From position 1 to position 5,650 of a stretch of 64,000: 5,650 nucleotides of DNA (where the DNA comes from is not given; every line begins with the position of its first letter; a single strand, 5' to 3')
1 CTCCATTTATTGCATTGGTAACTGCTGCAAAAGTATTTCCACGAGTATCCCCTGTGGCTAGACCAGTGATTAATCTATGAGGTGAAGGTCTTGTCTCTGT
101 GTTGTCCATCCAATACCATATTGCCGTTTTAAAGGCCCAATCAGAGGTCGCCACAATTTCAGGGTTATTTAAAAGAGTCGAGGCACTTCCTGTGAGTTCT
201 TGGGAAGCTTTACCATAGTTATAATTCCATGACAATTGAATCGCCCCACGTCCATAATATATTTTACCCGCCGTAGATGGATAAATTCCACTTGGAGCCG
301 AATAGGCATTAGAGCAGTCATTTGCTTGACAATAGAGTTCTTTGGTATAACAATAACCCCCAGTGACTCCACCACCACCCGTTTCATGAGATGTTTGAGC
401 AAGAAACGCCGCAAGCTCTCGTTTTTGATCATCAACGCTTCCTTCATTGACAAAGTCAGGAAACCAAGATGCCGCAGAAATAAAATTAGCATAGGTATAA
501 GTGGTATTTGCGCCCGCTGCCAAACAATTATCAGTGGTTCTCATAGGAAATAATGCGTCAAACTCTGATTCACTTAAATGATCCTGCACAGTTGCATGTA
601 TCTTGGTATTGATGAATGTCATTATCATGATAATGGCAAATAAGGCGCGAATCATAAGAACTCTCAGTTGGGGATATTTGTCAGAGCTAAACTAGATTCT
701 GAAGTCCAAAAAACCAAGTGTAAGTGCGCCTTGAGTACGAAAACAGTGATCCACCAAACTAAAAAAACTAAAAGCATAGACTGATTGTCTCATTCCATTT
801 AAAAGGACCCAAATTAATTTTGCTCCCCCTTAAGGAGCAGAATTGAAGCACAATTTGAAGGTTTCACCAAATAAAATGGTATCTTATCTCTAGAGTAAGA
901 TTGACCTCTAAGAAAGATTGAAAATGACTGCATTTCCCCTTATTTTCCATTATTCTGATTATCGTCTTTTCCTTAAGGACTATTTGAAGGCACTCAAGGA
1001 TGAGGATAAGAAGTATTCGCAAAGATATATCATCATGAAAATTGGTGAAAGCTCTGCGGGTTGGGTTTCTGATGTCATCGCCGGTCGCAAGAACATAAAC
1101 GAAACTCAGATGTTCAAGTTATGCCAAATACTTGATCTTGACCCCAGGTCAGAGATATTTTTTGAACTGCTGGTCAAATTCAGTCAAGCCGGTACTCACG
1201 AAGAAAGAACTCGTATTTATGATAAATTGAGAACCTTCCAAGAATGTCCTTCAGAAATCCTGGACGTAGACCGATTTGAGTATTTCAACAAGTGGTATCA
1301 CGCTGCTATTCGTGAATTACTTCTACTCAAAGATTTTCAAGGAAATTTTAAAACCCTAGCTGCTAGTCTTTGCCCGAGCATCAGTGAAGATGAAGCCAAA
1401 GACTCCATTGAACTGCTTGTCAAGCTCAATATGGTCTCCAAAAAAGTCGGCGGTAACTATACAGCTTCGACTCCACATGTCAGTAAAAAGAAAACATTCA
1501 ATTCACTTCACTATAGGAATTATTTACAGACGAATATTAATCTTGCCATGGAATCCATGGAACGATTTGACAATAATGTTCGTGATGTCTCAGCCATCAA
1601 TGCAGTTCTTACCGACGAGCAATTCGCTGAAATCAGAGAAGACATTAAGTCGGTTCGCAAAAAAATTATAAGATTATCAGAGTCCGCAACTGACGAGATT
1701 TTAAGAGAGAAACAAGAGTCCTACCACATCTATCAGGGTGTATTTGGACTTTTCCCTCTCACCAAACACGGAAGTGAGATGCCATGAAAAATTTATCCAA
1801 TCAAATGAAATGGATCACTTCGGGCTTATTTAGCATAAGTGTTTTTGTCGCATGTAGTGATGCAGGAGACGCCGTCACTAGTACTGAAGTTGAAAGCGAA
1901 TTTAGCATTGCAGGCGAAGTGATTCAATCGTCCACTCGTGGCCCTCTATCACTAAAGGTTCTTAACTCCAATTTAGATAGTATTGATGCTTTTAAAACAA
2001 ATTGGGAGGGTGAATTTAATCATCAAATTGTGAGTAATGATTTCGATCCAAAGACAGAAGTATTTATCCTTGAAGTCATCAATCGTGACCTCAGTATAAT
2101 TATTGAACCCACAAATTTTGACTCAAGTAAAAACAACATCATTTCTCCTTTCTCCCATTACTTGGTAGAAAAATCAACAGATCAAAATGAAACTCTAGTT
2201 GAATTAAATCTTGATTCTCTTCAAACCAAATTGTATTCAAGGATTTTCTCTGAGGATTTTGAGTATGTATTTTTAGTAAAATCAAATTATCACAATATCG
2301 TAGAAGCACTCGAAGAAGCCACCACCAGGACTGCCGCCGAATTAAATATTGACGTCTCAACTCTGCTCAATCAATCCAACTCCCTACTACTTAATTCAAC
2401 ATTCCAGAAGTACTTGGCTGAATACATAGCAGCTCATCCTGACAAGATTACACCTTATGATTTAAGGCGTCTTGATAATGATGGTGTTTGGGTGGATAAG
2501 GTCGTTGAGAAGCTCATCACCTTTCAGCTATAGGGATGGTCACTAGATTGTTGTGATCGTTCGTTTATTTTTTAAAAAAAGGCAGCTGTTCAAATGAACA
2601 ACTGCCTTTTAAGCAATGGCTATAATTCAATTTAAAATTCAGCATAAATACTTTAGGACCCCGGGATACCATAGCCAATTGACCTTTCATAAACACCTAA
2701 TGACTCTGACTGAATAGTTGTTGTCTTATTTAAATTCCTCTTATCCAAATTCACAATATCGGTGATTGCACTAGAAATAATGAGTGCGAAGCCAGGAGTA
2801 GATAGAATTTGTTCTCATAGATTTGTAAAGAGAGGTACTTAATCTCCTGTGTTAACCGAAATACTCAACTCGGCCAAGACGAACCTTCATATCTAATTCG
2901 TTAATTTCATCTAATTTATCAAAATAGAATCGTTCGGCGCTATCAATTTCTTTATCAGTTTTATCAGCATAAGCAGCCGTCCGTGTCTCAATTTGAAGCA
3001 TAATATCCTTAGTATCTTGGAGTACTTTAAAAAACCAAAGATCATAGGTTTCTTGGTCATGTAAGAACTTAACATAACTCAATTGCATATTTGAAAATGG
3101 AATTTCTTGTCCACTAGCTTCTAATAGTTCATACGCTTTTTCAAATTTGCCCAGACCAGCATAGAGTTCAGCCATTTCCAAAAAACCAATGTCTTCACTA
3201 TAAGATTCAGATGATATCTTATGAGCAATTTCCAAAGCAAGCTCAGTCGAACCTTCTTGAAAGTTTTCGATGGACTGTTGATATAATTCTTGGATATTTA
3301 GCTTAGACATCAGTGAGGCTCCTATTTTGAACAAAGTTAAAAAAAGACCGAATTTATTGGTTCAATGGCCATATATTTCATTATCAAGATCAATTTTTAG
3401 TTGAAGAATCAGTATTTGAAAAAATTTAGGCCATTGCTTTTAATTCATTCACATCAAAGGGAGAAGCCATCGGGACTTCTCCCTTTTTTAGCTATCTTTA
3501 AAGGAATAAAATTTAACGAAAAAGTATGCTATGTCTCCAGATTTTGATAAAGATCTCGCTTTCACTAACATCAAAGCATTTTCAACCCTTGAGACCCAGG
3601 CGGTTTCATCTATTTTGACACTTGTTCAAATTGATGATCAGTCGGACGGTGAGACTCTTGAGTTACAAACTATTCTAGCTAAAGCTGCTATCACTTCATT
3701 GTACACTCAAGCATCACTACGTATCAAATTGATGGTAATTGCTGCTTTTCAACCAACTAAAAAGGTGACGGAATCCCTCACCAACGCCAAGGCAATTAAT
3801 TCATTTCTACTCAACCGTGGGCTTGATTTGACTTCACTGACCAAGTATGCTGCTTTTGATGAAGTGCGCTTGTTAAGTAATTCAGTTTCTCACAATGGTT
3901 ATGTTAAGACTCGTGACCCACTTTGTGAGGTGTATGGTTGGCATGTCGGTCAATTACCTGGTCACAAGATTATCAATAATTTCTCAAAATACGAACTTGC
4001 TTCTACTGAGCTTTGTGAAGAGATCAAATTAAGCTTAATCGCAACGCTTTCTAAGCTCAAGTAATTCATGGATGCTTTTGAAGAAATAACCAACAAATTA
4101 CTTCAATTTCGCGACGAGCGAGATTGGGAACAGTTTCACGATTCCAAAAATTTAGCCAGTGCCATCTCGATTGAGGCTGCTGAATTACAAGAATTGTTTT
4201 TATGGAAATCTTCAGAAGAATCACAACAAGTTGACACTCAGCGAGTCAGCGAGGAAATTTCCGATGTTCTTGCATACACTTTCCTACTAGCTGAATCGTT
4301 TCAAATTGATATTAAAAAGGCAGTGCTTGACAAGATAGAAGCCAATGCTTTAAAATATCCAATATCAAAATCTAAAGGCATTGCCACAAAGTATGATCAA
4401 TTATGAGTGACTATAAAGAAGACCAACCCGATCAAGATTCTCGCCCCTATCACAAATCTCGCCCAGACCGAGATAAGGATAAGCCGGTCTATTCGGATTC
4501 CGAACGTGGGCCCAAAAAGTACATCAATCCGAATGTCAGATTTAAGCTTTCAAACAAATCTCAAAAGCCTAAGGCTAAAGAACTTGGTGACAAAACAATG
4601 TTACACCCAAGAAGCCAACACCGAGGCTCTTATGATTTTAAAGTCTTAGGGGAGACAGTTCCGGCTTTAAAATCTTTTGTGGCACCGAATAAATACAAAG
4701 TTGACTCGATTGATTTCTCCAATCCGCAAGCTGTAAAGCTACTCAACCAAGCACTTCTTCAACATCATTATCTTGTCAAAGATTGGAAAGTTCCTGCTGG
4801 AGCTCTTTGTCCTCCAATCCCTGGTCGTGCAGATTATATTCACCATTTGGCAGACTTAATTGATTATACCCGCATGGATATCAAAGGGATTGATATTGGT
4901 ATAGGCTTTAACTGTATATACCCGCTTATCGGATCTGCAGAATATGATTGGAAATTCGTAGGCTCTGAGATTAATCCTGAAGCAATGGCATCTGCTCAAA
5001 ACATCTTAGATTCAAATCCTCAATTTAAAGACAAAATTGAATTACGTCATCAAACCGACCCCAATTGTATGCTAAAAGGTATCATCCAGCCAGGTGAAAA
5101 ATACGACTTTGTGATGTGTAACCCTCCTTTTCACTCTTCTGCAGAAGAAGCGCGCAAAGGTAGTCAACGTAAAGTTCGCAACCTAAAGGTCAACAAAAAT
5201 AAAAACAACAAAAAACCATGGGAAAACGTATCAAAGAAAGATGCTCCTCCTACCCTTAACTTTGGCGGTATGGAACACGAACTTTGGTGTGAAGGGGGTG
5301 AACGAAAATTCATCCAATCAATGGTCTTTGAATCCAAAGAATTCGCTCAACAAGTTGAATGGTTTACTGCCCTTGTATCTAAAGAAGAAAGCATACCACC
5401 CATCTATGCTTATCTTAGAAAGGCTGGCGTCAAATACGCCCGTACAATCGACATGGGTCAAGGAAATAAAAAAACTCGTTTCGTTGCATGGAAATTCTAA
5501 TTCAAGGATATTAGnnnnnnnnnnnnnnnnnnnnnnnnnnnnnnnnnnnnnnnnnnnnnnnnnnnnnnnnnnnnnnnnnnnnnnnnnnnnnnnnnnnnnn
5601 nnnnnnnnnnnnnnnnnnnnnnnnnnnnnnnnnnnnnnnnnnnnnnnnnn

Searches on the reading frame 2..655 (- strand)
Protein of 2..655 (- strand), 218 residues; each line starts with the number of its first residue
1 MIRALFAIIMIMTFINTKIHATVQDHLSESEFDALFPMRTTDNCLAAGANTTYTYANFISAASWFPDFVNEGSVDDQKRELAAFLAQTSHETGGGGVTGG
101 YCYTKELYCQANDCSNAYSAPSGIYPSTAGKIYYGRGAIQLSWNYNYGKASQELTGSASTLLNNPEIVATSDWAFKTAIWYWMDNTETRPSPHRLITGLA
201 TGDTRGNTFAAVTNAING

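Call 10: search_protein_families(library=ncbifam, proteins=[window:2-655:-], max_evalue=0.01)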
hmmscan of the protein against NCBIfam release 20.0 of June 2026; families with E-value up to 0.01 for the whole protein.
window:2-655:- (218 aa): 0 families

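Call 11: search_protein_families(library=pfam, proteins=[window:2-655:-], max_evalue=0.01)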
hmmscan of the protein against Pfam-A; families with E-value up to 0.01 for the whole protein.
window:2-655:- (218 aa): 1 family
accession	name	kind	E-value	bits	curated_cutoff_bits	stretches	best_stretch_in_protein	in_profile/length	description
PF00182.24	Glyco_hydro_19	-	8e-44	150.6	25.5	1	28-218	3-196/232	Chitinase class I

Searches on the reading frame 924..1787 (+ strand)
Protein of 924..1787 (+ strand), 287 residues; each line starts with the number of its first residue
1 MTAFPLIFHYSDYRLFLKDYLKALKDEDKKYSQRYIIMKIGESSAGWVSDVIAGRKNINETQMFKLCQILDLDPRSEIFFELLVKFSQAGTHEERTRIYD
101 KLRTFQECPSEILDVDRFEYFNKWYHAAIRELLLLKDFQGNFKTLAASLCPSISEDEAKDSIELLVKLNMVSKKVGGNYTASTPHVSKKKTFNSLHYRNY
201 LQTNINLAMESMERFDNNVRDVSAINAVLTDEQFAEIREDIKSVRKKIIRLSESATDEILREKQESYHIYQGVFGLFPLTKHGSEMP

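Call 10: search_protein_families(library=ncbifam, proteins=[window:924-1787:+], max_evalue=0.01)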
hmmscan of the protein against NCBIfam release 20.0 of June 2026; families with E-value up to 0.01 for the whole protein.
window:924-1787:+ (287 aa): 3 families
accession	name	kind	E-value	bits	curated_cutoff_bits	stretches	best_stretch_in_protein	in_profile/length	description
TIGR02147.1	Fsuc_second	paralog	3.3e-63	213.7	50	1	7-258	4-256/272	TIGR02147 family protein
NF043045.1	T4SS_VpdC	equivalog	0.001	17.2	1000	1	66-157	770-861/880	Dot/Icm T4SS effector VpdC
TIGR02757.1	TIGR02757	hypoth_equivalog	0.0043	16.9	139.2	1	145-257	21-132/229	TIGR02757 family protein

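Call 11: search_protein_families(library=pfam, proteins=[window:924-1787:+], max_evalue=0.01)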
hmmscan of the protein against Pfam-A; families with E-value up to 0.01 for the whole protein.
window:924-1787:+ (287 aa): 1 family
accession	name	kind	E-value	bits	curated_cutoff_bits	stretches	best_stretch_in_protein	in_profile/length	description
PF14394.12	DUF4423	-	2.9e-23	82.9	30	1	109-257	6-152/165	Domain of unknown function (DUF4423)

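Call 46: find_homologous_proteins(query=window:924-1787:+, max_evalue=1e-20)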
Query window:924-1787:+ (287 aa): 13 proteins with E <= 1e-20 among 1167 candidates.
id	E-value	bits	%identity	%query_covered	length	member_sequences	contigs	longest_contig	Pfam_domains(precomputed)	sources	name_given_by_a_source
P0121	2.8e-181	619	97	100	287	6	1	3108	PF14394.13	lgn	-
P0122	2.8e-84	301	82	61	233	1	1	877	-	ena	-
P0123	3.0e-54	203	41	97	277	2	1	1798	PF14394.13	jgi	-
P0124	3.0e-51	193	37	96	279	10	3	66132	PF14394.13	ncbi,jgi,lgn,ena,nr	ncbi:MAG: TIGR02147 family protein [Fibrobacter sp.]|nr:TIGR02147 family protein [Fibrobacter sp.]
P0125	5.6e-46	175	34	97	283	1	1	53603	PF14394.13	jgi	-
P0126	7.9e-45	172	34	95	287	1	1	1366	PF14394.13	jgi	jgi:uncharacterized protein (TIGR02147 family)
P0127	5.0e-42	162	34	95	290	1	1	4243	PF14394.13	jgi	jgi:uncharacterized protein (TIGR02147 family)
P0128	1.8e-32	131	30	95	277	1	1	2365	PF14394.13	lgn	-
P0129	9.5e-32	129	30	98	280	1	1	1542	PF14394.13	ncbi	-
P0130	3.6e-30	124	30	98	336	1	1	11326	PF14394.13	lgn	-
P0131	5.3e-30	123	30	97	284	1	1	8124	PF14394.13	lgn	-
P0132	2.2e-25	108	26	96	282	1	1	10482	PF14394.13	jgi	jgi:uncharacterized protein (TIGR02147 family)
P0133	1.1e-22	99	25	97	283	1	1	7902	PF14394.13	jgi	jgi:uncharacterized protein (TIGR02147 family)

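Call 47: find_encoding_contigs(protein=P0124, flank=6000, max_places=2)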
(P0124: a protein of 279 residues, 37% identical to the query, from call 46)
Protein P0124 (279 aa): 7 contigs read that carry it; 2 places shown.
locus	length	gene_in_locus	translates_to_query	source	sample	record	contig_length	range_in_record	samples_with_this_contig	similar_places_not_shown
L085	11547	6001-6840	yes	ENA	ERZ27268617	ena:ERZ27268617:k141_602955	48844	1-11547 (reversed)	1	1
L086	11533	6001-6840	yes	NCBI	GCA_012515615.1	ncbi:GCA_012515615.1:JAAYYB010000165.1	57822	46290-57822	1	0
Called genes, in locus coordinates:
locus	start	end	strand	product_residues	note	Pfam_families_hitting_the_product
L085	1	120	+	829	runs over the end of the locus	PF00801:PKD (faint), PF18911:PKD_4 (faint), PF13472:Lipase_GDSL_2, PF00657:Lipase_GDSL (weak)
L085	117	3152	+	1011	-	PF18998:Flg_new_2, PF03781:FGE-sulfatase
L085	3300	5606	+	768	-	PF09371:Tex_N, PF22706:Tex_central_region, PF14639:YqgF, PF16921:Tex_YqgF, PF12836:HHH_3, PF17674:HHH_9, PF00575:S1, PF23459:S1_RRP5, +1 more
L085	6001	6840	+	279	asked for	PF14394:DUF4423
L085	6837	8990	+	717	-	PF13620:CarboxypepD_reg (faint)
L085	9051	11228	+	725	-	-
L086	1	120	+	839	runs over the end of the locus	PF00801:PKD (faint), PF18911:PKD_4 (faint), PF13472:Lipase_GDSL_2, PF00657:Lipase_GDSL (weak)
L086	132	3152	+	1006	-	PF18998:Flg_new_2, PF03781:FGE-sulfatase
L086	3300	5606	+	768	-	PF09371:Tex_N, PF22706:Tex_central_region, PF14639:YqgF, PF16921:Tex_YqgF, PF12836:HHH_3, PF17674:HHH_9, PF00575:S1, PF23459:S1_RRP5, +1 more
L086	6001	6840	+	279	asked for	PF14394:DUF4423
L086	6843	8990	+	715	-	PF13620:CarboxypepD_reg (faint)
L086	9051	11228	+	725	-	-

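Call 48: find_encoding_contigs(protein=P0125, flank=6000, max_places=2)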
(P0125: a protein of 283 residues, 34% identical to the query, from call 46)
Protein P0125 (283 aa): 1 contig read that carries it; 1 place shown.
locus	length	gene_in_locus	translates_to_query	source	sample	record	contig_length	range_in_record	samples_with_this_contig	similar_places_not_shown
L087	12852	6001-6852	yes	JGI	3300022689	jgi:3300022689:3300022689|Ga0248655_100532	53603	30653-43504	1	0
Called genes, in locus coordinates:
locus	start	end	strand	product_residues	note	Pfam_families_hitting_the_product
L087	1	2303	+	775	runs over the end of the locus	PF18962:Por_Secre_tail (weak)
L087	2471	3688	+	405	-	-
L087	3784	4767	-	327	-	-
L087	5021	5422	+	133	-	-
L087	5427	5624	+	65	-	-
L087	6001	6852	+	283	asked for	PF14394:DUF4423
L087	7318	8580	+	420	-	-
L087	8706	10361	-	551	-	PF00457:Glyco_hydro_11, PF00041:fn3, PF11721:Malectin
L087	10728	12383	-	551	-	PF13620:CarboxypepD_reg (faint), PF10102:DUF2341, PF13385:Laminin_G_3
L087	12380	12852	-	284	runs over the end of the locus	PF14394:DUF4423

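Call 49: find_encoding_contigs(protein=P0121, flank=3000, max_places=2)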
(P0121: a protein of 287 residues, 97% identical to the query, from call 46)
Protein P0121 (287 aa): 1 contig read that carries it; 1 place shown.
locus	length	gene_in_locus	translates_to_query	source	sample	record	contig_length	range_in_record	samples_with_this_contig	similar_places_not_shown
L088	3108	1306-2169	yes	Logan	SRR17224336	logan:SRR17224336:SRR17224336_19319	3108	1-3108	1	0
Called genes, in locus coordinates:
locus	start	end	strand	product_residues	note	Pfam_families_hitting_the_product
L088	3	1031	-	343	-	?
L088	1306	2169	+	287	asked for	PF14394:DUF4423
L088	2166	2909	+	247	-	-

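Call 90: find_related_loci(query=window:924-1787:+, collection=genome_contigs, flank=5000)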
Query window:924-1787:+ (287 aa) in genome_contigs; peptide patterns used: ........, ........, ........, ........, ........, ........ (x = any residue, [..] = any of these).
211 stretches matched a pattern, but none encodes a relative of the query by tblastn (E <= 1e-3).

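Call 92: find_related_loci(query=A9, collection=genome_contigs, flank=5000)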
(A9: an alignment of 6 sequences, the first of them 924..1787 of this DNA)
Query A9 (287 aa) in genome_contigs; peptide patterns used: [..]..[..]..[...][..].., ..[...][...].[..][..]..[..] (x = any residue, [..] = any of these).
194 stretches matched a pattern; 130 encode a relative of the query (tblastn E <= 1e-3); the best 80 are kept; 80 distinct loci.
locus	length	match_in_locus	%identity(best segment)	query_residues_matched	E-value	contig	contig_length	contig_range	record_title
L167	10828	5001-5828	42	7-281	4e-78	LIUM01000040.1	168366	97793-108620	MAG: Fibrobacteria bacterium AD312 contig_3902, whole genome shotgun sequence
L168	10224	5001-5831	37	2-286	8e-67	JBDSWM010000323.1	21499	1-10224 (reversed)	MAG: Fibrobacteria bacterium isolate cluster1_bin.628 k127_14794288, whole genome shotgun sequence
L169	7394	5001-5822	39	1-280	6e-64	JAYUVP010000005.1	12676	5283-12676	MAG: Fibrobacterota bacterium isolate GL124_DN_metabinner_3 GL124_DN_metabinner_3_4, whole genome shotgun sequence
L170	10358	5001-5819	36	5-285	2e-62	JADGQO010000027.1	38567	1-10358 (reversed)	MAG: Fibrobacteria bacterium isolate Chersky_265 k127_2281165, whole genome shotgun sequence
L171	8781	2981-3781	36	7-281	3e-61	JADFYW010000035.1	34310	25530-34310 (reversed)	MAG: Fibrobacteria bacterium isolate nGRbin1 nGR_bin1_NODE_35_length_34310_cov_8.336401, whole genome shotgun sequence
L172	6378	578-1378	37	7-281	3e-60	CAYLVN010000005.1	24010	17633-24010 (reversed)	MAG TPA_asm: uncultured Fibrobacter sp. isolate SRP192927_co6_750 genome assembly, contig: NODE_4288_length_24010_cov_5.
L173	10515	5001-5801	37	7-281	7e-59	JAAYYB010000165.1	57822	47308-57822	MAG: Fibrobacter sp. isolate AS06rmzACSIP_199 369515_AS06, whole genome shotgun sequence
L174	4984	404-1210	38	5-281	2e-58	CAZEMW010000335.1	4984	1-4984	MAG TPA_asm: uncultured Fibrobacterota bacterium isolate binchicken_co15_4 genome assembly, contig: NODE_16885_length_49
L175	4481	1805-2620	36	2-281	1e-56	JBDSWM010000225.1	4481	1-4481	MAG: Fibrobacteria bacterium isolate cluster1_bin.628 k127_233626, whole genome shotgun sequence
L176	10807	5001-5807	35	5-281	1e-55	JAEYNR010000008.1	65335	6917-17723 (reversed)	MAG: Fibrobacteres bacterium isolate OH_CBB_122 k127_534775, whole genome shotgun sequence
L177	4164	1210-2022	34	5-281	4e-54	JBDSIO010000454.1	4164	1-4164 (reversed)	MAG: Fibrobacteria bacterium isolate cluster1_bin.300 k127_4165538, whole genome shotgun sequence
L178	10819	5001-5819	37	5-285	1e-53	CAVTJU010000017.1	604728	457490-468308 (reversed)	MAG: uncultured Fibrobacteraceae bacterium isolate MFD05674.bin.2.139 genome assembly, contig: contig_84028, whole genom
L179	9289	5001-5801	37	7-280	4e-52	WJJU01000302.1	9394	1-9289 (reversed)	MAG: Chitinivibrionales bacterium isolate RBin_299 k141_1531854, whole genome shotgun sequence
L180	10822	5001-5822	33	5-285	4e-50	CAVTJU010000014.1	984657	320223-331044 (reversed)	MAG: uncultured Fibrobacteraceae bacterium isolate MFD05674.bin.2.139 genome assembly, contig: contig_48067, whole genom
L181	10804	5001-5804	34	7-281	9e-50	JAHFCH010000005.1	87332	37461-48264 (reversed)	MAG: Fibrobacteres bacterium isolate nzgw217 NODE_150_length_87333_cov_4.305417, whole genome shotgun sequence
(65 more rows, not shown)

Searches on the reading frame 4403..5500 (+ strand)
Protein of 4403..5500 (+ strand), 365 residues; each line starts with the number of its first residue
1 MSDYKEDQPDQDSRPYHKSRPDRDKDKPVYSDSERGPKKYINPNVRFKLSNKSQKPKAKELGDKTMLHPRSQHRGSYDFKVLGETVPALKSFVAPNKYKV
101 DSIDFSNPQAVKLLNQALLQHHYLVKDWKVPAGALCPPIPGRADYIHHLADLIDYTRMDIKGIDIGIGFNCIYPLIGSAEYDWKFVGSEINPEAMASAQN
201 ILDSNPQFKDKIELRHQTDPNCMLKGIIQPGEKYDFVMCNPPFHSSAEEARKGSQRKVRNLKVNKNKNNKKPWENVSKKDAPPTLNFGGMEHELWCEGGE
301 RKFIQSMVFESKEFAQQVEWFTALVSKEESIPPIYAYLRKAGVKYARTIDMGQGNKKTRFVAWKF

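Call 63: search_protein_families(library=pfam, proteins=[window:4403-5500:+], max_evalue=0.001)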
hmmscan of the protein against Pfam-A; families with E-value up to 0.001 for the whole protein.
window:4403-5500:+ (365 aa): 2 families
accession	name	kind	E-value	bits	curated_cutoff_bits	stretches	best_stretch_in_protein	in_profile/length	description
PF05971.18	Methyltransf_10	-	5.4e-111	371.2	23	1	64-365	4-297/299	RNA methyltransferase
PF05175.20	MTS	-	1.5e-05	25.1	23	1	159-251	32-116/170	Methyltransferase small domain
